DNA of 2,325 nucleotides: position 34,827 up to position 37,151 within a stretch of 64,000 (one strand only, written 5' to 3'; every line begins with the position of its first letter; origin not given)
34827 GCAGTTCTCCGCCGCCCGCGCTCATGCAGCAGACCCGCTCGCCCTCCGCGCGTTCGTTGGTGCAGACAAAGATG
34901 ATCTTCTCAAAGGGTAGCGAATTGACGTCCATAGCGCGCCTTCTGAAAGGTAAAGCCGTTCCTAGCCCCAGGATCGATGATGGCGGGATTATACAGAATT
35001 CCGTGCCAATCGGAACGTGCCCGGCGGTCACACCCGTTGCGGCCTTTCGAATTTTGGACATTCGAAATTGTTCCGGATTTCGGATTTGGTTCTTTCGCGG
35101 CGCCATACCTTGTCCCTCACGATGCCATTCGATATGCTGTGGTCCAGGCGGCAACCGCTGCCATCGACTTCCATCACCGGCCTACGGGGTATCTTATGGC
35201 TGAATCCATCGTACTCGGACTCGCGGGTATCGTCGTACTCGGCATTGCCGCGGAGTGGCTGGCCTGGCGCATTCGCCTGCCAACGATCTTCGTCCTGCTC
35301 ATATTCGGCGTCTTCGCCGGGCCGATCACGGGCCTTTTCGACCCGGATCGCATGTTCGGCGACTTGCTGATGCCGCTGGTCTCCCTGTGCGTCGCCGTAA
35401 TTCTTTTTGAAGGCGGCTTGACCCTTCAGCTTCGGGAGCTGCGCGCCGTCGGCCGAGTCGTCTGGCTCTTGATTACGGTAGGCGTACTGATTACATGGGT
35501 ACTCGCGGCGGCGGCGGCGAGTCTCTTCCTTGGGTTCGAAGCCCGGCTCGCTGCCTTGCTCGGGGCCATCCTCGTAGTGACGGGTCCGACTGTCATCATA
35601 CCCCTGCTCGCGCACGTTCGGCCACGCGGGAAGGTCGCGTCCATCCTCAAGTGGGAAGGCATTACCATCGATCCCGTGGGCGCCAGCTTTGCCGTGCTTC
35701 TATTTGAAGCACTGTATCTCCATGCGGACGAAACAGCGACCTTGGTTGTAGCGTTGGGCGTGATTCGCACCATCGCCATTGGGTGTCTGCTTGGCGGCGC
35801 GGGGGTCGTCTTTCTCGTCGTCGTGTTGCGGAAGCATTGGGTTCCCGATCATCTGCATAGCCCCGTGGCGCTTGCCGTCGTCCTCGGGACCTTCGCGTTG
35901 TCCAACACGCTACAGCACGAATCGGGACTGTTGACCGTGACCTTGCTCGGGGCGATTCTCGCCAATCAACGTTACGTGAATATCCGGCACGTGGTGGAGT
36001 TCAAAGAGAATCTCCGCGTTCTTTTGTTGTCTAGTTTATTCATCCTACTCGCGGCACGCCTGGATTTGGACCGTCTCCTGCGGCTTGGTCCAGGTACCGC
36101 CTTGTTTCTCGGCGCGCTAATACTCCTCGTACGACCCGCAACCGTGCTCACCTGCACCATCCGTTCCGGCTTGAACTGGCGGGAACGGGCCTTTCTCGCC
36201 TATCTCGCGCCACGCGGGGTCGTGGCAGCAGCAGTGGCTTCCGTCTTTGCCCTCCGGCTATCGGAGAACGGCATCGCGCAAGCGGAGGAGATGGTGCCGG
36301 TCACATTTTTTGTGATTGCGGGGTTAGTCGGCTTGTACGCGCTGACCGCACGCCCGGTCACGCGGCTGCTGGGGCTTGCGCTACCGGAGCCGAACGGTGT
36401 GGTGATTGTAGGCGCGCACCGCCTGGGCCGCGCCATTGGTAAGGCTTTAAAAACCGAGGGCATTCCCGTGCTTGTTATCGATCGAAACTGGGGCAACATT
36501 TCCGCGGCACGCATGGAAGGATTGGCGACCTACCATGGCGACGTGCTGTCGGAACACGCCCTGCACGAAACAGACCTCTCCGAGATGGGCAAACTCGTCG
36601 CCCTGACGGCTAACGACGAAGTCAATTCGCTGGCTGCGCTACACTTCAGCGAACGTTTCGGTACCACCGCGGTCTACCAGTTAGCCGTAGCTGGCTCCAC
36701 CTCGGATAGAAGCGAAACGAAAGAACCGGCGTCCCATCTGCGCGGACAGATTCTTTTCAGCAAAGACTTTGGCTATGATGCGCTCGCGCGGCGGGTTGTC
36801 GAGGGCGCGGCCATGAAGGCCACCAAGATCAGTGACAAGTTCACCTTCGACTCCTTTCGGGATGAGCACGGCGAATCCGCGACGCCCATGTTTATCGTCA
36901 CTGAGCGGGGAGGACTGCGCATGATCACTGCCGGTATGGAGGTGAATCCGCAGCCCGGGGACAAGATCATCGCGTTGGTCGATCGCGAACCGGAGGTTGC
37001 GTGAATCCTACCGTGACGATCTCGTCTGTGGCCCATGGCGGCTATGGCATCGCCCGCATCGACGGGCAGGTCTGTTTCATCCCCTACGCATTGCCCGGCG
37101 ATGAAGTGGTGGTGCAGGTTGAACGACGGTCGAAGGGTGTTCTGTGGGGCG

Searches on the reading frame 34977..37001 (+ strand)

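Call 88: search_protein_families(library=pfam, proteins=[window:34977-37001:+], max_evalue=0.00001)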
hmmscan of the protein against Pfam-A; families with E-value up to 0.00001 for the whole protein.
window:34977-37001:+ (675 aa): 2 families
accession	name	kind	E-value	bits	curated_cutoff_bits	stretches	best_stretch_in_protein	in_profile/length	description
PF00999.27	Na_H_Exchanger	-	1e-36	127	26.2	1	91-462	9-373/375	Sodium/hydrogen exchanger, transmembrane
PF02254.24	TrkA_N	-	5.9e-14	52.8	23.8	1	475-565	1-91/116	TrkA-N domain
